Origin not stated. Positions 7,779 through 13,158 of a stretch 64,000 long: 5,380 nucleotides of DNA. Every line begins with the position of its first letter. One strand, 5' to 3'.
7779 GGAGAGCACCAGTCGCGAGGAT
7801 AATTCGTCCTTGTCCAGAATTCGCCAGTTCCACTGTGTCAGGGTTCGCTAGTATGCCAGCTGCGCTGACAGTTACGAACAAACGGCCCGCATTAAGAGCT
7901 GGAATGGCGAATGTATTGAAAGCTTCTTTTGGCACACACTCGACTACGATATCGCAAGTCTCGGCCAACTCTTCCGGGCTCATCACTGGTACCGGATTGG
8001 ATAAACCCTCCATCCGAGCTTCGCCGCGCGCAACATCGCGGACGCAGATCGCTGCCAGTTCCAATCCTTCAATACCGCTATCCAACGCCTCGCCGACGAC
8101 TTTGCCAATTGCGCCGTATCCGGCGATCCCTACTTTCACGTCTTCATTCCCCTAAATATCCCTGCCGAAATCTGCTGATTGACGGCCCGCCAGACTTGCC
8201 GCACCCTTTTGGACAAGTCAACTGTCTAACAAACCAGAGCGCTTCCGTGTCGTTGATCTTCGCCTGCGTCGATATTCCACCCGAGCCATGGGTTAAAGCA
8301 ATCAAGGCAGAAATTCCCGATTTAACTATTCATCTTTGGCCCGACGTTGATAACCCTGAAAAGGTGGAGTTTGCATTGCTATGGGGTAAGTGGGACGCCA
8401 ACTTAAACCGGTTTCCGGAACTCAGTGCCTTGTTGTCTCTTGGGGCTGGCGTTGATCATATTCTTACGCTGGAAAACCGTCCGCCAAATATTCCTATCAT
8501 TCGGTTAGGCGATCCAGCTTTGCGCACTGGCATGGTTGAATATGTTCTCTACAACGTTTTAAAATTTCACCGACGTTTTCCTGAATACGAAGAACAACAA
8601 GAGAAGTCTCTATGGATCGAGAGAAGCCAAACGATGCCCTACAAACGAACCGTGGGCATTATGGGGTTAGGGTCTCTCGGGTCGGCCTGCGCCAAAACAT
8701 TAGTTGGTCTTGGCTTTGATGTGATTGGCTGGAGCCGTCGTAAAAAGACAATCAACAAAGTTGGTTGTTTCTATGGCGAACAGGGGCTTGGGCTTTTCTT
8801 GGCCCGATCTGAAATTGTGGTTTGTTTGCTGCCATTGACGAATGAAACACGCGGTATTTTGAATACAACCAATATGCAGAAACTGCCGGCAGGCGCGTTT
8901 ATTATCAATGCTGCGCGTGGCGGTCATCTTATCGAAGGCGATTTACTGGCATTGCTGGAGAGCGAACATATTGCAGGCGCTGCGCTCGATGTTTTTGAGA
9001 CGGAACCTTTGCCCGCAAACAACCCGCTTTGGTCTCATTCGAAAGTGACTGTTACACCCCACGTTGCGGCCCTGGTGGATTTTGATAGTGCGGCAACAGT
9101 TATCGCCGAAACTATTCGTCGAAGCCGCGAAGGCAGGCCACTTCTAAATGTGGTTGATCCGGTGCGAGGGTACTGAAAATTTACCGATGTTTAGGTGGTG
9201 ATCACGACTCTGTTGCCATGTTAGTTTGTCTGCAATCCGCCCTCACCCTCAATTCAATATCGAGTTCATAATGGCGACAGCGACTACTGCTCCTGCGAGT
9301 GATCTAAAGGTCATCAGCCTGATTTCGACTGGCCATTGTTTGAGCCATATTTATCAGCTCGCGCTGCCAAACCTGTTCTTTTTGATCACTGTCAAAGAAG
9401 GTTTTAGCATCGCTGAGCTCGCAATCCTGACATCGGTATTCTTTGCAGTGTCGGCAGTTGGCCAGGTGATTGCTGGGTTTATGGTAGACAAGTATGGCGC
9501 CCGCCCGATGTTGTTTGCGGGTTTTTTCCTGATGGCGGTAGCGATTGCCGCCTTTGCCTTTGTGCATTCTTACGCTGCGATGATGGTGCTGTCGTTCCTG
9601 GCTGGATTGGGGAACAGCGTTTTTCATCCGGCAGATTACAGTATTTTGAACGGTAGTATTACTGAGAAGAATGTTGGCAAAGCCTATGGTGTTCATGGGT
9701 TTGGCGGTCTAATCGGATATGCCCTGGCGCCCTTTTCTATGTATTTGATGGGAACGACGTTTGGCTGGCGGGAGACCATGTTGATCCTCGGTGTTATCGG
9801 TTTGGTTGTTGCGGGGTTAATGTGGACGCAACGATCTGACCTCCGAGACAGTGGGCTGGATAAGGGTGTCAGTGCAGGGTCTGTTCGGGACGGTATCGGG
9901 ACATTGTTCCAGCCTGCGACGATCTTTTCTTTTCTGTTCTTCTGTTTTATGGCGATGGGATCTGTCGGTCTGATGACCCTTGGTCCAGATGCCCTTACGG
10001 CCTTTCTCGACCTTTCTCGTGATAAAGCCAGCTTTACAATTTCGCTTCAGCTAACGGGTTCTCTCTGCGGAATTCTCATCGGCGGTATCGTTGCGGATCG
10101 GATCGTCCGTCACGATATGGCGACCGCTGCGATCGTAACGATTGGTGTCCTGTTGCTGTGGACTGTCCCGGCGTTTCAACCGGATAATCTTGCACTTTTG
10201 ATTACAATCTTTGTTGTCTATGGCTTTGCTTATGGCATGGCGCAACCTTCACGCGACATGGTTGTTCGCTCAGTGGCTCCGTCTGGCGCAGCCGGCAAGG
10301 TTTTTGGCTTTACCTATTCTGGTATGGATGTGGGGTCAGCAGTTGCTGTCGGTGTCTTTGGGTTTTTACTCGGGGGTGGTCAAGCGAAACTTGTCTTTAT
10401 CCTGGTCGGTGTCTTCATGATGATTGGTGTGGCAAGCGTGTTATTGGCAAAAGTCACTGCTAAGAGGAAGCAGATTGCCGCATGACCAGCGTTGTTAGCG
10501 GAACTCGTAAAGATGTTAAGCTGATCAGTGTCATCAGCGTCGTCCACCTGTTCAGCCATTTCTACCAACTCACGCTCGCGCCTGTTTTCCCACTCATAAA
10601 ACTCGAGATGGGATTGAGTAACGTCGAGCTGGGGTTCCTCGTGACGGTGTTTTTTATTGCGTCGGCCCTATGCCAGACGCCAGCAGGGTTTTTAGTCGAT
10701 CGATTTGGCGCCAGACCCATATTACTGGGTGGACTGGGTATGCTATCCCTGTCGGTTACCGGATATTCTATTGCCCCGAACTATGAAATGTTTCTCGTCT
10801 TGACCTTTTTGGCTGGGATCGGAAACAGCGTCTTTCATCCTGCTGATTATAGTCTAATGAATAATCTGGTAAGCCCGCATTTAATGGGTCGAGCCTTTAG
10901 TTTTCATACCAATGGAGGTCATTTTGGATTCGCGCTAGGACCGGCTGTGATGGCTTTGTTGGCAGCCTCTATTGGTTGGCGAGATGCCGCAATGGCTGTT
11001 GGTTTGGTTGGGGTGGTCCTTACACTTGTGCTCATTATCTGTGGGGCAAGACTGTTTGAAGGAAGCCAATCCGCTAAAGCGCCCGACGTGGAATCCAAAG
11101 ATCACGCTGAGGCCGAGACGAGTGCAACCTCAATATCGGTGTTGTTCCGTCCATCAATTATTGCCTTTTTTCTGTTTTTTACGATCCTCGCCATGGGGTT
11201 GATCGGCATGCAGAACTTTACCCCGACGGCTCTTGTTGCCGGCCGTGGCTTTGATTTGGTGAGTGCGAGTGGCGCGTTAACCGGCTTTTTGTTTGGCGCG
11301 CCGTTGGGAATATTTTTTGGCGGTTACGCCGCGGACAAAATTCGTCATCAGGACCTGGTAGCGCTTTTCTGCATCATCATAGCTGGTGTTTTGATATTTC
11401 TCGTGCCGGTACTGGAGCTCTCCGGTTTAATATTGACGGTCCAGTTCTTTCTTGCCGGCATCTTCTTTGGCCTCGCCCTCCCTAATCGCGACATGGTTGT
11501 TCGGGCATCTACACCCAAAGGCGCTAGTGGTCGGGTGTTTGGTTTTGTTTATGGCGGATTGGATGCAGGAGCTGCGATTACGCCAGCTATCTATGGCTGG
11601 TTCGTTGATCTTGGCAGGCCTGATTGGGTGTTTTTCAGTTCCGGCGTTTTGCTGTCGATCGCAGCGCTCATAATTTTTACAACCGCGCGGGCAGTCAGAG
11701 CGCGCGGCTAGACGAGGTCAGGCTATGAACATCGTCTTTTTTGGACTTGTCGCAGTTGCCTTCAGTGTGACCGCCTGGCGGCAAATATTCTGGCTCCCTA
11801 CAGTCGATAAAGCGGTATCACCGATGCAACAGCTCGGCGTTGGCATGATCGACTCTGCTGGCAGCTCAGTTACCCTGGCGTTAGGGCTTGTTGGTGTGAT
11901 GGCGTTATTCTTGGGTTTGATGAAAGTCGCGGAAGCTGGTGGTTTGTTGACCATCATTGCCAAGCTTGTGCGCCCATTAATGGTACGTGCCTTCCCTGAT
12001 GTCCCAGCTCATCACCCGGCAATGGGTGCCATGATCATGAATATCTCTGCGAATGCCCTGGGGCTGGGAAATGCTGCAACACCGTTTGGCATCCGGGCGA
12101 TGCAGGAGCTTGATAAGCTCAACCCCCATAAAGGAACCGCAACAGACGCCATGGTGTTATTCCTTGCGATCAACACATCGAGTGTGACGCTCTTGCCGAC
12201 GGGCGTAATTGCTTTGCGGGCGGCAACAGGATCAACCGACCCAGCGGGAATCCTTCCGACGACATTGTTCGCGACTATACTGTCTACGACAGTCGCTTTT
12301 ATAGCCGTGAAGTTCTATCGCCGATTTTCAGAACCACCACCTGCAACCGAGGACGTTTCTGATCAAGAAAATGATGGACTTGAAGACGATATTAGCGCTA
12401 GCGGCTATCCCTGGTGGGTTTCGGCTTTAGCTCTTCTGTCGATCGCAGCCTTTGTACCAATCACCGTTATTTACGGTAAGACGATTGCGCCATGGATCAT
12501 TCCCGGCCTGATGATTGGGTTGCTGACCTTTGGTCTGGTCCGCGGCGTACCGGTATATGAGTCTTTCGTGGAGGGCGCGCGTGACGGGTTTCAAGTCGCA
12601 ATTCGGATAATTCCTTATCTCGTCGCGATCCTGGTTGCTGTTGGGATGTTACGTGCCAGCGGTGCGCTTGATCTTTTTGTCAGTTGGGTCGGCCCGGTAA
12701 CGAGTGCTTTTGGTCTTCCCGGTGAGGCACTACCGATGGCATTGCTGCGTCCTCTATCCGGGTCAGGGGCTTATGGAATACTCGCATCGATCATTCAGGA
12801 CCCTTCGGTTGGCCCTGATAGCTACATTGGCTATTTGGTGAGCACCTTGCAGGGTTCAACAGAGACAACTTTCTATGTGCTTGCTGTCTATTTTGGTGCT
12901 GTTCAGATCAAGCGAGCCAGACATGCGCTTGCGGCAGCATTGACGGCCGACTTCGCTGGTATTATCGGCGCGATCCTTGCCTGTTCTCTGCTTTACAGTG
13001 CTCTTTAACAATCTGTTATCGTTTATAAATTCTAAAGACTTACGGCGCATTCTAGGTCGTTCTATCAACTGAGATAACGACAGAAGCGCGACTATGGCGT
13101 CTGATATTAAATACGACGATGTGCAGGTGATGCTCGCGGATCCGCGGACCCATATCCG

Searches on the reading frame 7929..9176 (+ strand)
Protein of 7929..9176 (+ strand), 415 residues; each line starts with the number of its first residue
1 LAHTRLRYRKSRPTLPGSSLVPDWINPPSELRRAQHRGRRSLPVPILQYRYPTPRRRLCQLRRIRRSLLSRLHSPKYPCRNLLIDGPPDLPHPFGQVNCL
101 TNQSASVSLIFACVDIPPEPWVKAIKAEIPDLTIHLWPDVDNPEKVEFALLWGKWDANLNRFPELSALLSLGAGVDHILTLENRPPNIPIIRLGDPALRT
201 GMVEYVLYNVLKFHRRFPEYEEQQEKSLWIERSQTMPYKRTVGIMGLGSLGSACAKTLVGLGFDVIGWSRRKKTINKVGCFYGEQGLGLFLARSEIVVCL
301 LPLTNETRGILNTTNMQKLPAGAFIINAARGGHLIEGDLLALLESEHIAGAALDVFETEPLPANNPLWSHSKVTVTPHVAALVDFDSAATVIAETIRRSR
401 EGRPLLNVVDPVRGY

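Call 31: search_protein_families(library=pfam, proteins=[window:7929-9176:+], max_evalue=0.00001)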
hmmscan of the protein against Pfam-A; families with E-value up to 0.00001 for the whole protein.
window:7929-9176:+ (415 aa): 1 family
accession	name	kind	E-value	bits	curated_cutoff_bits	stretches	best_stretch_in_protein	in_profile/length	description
PF02826.25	2-Hacid_dh_C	-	8.2e-48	162.6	25.1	1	210-380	4-178/178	D-isomer specific 2-hydroxyacid dehydrogenase, NAD binding domain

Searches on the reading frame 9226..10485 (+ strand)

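Call 31: search_protein_families(library=pfam, proteins=[window:9226-10485:+], max_evalue=0.00001)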
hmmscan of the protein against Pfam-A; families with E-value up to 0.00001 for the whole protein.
window:9226-10485:+ (419 aa): 3 families
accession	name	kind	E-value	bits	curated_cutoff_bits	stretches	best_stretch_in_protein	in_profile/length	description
PF07690.21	MFS_1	-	3.4e-42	145.1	33.4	2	55-252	22-224/347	Major Facilitator Superfamily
PF12832.13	MFS_1_like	-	6.7e-08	32.4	25.2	1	57-384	28-364/373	MFS_1 like family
PF00083.30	Sugar_tr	-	9.3e-07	28.5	22.3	1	44-200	43-189/452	Sugar (and other) transporter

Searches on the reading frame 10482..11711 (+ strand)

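Call 31: search_protein_families(library=pfam, proteins=[window:10482-11711:+], max_evalue=0.00001)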
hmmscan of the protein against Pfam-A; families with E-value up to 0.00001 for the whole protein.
window:10482-11711:+ (409 aa): 2 families
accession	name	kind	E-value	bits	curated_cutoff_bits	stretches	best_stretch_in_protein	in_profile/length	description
PF07690.21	MFS_1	-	1.5e-47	162.6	33.4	2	20-270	3-250/347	Major Facilitator Superfamily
PF12832.13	MFS_1_like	-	6.5e-08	32.4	25.2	0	42-159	241-356/373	MFS_1 like family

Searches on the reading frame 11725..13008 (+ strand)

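Call 31: search_protein_families(library=pfam, proteins=[window:11725-13008:+], max_evalue=0.00001)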
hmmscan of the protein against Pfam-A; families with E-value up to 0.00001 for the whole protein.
window:11725-13008:+ (427 aa): 1 family
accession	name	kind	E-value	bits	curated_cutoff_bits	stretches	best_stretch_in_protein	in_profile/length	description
PF07670.19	Gate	-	1.1e-23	84.1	29.6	2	53-163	2-99/104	Nucleoside recognition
